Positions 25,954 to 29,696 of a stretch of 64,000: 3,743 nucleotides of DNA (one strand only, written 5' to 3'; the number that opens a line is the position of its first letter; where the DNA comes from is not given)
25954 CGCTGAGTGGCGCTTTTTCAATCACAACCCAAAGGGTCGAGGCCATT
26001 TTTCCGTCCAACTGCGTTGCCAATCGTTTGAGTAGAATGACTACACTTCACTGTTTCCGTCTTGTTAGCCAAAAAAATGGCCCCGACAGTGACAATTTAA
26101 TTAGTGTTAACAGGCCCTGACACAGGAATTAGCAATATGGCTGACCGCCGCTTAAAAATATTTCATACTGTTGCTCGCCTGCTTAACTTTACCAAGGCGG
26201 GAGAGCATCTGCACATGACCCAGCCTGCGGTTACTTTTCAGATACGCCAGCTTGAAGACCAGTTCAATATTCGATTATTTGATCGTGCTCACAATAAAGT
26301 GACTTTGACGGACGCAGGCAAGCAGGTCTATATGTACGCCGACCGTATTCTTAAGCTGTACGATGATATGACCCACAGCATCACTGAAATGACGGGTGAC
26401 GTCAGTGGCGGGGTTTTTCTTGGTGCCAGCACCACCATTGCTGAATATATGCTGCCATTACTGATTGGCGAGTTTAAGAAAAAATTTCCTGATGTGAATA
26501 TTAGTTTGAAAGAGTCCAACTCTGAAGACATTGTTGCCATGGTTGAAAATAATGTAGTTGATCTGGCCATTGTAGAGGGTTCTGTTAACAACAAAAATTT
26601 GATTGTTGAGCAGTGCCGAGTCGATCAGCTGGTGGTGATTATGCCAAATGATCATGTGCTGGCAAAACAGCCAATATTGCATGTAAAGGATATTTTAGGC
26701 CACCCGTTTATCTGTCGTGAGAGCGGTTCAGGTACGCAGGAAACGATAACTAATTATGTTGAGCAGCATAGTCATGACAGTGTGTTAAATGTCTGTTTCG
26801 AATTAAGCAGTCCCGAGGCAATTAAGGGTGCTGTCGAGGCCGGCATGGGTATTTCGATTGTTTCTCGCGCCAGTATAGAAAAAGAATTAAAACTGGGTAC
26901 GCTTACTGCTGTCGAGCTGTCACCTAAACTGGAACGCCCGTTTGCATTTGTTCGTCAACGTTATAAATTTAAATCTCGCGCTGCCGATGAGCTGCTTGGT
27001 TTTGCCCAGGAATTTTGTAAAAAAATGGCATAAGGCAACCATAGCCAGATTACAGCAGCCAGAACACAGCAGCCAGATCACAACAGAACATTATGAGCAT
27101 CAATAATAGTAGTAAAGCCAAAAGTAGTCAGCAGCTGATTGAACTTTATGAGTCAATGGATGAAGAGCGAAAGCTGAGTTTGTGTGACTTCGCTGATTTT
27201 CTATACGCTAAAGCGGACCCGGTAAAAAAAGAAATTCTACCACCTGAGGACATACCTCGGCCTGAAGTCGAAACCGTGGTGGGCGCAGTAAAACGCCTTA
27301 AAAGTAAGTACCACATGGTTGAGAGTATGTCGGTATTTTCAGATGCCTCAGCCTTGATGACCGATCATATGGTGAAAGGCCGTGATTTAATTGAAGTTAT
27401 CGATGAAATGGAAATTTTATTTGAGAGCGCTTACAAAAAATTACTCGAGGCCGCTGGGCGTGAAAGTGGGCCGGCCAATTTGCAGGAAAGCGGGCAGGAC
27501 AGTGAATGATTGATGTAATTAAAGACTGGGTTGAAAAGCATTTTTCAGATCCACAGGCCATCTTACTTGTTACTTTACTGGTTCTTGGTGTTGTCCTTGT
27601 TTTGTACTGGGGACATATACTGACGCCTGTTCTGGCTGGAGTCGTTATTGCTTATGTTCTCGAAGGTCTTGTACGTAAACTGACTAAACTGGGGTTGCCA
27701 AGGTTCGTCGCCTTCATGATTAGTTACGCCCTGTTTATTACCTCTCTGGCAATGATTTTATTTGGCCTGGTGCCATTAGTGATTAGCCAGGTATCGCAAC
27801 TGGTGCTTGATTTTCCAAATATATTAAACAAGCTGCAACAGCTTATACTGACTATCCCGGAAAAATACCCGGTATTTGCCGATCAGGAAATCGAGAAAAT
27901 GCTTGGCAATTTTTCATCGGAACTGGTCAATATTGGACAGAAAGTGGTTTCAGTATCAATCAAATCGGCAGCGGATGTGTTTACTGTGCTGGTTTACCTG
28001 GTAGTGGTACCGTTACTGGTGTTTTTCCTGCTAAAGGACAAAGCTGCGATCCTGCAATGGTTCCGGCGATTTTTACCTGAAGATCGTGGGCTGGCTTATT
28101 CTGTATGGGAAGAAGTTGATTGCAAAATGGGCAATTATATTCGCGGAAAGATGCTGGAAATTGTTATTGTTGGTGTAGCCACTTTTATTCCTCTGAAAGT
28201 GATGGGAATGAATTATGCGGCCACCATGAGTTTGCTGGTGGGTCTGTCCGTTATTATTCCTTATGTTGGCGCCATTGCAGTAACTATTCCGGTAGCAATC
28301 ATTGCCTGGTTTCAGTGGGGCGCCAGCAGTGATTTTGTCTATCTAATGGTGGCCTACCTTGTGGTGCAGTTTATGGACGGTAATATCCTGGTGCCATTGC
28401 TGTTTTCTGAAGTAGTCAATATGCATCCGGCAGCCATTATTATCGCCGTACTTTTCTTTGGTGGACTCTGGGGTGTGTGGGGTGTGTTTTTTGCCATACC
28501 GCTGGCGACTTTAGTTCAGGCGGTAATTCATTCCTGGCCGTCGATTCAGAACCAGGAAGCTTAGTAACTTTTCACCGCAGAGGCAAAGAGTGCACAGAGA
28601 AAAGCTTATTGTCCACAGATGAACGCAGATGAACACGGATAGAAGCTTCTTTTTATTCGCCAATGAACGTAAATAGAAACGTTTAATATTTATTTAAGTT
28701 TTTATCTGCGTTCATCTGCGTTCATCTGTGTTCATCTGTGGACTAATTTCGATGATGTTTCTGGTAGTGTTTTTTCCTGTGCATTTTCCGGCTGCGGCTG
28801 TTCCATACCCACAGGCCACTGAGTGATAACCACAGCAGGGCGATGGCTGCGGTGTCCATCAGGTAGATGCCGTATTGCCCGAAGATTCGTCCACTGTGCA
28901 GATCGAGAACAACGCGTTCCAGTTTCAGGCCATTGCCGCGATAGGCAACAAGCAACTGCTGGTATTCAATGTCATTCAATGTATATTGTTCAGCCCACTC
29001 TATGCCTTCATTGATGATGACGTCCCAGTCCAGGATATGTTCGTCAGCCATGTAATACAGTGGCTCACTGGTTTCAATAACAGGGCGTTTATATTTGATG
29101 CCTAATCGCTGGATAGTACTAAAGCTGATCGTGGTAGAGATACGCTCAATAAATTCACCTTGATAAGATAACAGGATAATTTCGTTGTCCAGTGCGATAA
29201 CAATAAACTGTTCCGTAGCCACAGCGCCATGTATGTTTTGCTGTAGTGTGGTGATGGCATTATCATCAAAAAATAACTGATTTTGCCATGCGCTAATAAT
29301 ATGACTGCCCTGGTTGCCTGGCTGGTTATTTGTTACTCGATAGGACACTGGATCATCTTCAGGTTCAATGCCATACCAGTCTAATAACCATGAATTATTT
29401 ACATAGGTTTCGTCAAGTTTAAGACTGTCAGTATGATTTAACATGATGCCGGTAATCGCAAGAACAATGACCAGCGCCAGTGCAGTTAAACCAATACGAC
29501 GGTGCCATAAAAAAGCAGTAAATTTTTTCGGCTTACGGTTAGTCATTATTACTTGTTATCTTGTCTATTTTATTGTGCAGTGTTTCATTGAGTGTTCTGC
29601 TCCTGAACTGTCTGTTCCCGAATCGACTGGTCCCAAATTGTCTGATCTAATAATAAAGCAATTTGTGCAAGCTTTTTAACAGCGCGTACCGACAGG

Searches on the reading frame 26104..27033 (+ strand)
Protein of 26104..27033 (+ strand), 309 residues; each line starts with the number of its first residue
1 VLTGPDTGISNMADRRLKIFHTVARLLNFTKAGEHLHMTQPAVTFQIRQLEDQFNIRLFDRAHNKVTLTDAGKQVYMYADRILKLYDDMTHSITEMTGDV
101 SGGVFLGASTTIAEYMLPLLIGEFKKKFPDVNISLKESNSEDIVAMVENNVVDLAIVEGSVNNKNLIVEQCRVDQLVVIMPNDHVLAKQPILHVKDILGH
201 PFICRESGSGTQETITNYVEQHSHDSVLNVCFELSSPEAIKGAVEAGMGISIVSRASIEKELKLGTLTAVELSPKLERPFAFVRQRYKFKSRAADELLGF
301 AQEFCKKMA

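Call 78: search_protein_families(library=pfam, proteins=[window:26104-27033:+], max_evalue=0.00001)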
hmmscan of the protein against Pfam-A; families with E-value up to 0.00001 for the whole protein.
window:26104-27033:+ (309 aa): 3 families
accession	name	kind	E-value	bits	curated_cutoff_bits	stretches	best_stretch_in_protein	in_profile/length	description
PF03466.25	LysR_substrate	-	2.5e-45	154.9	28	1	99-305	3-208/209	LysR substrate binding domain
PF00126.33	HTH_1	-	1.5e-21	76.5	26.6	1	15-73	2-60/60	Bacterial regulatory helix-turn-helix protein, lysR family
PF12849.12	PBP_like_2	-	3e-07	30.9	27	1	100-244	8-175/267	PBP superfamily domain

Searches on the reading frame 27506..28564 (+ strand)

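Call 78: search_protein_families(library=pfam, proteins=[window:27506-28564:+], max_evalue=0.00001)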
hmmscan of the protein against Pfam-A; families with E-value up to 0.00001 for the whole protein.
window:27506-28564:+ (352 aa): 1 family
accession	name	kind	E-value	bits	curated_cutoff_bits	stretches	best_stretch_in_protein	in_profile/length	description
PF01594.21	AI-2E_transport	-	2.7e-69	234.3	34.3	1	20-344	3-326/327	AI-2E family transporter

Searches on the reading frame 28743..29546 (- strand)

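Call 78: search_protein_families(library=pfam, proteins=[window:28743-29546:-], max_evalue=0.00001)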
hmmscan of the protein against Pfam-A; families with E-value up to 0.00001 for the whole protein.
window:28743-29546:- (267 aa): 2 families
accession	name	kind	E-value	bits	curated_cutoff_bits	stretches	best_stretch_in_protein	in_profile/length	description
PF03929.21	PepSY_TM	-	2e-12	48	28.8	1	8-251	174-295/295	PepSY-associated TM region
PF16357.10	PepSY_TM_like_2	-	2.1e-08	34.9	27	0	214-254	133-173/197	Putative PepSY_TM-like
